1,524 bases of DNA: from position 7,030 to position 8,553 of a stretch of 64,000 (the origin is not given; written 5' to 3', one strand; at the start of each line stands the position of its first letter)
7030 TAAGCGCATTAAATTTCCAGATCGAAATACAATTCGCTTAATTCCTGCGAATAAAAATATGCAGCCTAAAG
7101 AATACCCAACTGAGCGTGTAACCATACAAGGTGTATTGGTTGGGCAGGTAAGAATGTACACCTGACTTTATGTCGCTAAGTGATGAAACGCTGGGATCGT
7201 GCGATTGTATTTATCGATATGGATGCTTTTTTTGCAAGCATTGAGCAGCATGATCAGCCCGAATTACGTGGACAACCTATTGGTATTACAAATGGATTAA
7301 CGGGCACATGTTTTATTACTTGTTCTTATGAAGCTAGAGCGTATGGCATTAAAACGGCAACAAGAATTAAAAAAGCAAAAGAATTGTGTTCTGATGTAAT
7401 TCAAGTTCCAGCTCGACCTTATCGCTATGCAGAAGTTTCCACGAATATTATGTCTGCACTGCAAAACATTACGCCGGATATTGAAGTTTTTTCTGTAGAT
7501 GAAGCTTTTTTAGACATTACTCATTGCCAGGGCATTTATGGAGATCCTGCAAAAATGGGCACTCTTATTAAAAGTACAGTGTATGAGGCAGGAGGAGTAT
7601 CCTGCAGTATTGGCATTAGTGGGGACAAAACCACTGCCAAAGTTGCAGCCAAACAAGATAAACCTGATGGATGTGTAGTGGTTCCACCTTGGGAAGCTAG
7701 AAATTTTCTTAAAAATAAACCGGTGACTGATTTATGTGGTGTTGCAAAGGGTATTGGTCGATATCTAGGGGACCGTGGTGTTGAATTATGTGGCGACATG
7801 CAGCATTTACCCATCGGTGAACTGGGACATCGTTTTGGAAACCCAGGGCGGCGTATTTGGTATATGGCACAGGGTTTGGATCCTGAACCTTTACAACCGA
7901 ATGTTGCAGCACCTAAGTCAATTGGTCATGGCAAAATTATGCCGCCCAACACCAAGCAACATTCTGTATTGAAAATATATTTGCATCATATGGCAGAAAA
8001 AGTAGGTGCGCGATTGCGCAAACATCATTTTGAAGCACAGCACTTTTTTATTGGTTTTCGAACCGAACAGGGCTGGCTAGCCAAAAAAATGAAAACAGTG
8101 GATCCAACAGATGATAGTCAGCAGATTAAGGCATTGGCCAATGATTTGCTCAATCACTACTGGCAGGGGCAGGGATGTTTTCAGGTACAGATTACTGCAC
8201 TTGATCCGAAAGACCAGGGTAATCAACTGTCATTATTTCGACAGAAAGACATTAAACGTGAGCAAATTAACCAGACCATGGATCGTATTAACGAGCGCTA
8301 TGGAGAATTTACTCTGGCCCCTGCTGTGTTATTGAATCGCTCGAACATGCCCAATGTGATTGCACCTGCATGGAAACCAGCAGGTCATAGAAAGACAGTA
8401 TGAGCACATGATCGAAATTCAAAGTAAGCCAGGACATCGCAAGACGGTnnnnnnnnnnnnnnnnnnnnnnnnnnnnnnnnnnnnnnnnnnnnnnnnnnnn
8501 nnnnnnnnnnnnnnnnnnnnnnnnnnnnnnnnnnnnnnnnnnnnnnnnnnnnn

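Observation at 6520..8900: Compact lexA / DinB-type Y-polymerase / orphan-ORF cassette with elevated GC, embedded in AT-rich accessory DNA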

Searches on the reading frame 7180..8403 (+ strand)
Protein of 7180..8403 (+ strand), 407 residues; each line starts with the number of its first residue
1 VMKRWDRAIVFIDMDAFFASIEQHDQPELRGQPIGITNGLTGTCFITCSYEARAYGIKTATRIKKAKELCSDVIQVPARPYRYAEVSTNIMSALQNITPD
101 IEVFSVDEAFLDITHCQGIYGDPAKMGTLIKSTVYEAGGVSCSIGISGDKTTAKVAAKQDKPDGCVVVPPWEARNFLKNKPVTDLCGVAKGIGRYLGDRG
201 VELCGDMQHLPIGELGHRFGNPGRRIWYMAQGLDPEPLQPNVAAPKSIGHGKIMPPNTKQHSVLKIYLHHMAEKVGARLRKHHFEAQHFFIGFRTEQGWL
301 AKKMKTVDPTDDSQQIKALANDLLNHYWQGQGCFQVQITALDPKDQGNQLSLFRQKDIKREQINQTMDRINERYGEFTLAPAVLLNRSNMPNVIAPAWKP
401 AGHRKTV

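Call 4: search_protein_families(library=pfam, proteins=[window:7180-8403:+], max_evalue=0.1)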
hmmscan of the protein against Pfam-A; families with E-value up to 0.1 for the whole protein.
window:7180-8403:+ (407 aa): 6 families
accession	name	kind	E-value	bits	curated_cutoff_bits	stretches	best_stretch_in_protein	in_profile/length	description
PF00817.25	IMS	-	5.5e-42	143.6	23.2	1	12-158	1-148/148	impB/mucB/samB family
PF11799.13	IMS_C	-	5.6e-12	46.5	20.7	1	245-352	1-109/109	impB/mucB/samB family C-terminal domain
PF21999.2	IMS_HHH_1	-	0.00015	22.6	27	1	184-234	2-53/53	DNA polymerase-iota, thumb domain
PF13438.11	DUF4113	-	0.02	15.4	24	1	362-383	2-23/51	Domain of unknown function (DUF4113)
PF00982.27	Glyco_transf_20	-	0.031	13.4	32.5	1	358-388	329-359/473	Glycosyltransferase family 20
PF08479.16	POTRA_2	-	0.093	13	24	0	338-374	11-47/76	POTRA domain, ShlB-type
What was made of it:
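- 7180..8403 (+): Y-family DNA polymerase of 407 aa. Catalytic D13, D107, E108; steric gate F17; beta-clamp motif QLSLF (aa 349-353, nt 8224-8238); RecA-NT-like motif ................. (aa 363-379, nt 8266-8316); clade-specific tail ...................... (aa 386-407). Pfam IMS and IMS_C, with DUF4113 at E = 0.02 on aa 362-383 (call 4).
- On Y-family DNA polymerase: PF00817 at 5.5e-42 and PF11799 at 5.6e-12 (call 4).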

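Call 5: search_protein_families(library=ncbifam, proteins=[window:7180-8403:+], max_evalue=0.1)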
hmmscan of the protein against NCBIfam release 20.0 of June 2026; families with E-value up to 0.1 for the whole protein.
window:7180-8403:+ (407 aa): 10 families
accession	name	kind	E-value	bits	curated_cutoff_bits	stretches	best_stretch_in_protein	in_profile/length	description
NF002848.0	PRK03103.1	subfamily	1e-75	254.8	381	1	6-389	3-396/410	DNA polymerase IV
NF003015.0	PRK03858.1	subfamily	6.9e-70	236.1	367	1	4-390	4-391/399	DNA polymerase IV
NF002677.0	PRK02406.1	equivalog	4.6e-69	233.2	256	1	6-330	5-332/357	DNA polymerase IV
NF002751.0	PRK02794.1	equivalog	3.7e-66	223.7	371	1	8-382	39-415/425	DNA polymerase IV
NF002882.0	PRK03348.1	equivalog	1.1e-62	212.4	389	1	6-369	4-369/461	DNA polymerase IV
NF010731.0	PRK14133.1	equivalog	9.9e-61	205.9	362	1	6-328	2-321/352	DNA polymerase IV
NF002492.0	PRK01810.1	equivalog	1.4e-60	205.2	399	1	3-383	6-393/412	DNA polymerase IV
NF002883.0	PRK03352.1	equivalog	2.7e-42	145.2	330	1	7-326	5-325/347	DNA polymerase IV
NF002292.0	PRK01216.1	equivalog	8.6e-41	140.1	339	1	9-275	3-272/351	DNA polymerase IV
NF002955.0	PRK03609.1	subfamily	2.3e-28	99.3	431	2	11-204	4-203/422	translesion error-prone DNA polymerase V subunit UmuC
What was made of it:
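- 7180..8403 (+): Below every DinB and UmuC NCBIfam cut-off (call 5).
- On DinB / Pol IV orthologue: Best scores are 254.8 bits against a cut-off of 381 (PRK03103) and 233.2 against 256 (PRK02406) (call 5).
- On UmuC / Pol V catalytic subunit: NF002955 scores 99.3 bits against a cut-off of 431 (call 5).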

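Call 90: search_protein_families(library=padloc, proteins=[window:7180-8403:+], max_evalue=0.01)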
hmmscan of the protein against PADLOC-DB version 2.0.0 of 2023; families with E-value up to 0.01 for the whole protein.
window:7180-8403:+ (407 aa): 0 families

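Call 91: search_protein_families(library=phrogs, proteins=[window:7180-8403:+], max_evalue=0.01)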
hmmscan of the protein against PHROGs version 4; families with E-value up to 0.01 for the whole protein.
window:7180-8403:+ (407 aa): 2 families
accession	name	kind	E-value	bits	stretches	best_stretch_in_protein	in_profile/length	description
phrog_1268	-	DNA, RNA and nucleotide metabolism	2.6e-70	238.4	1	7-385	2-397/425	DNA polymerase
phrog_14662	-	unknown function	1.1e-06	29.3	1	242-380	6-154/186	-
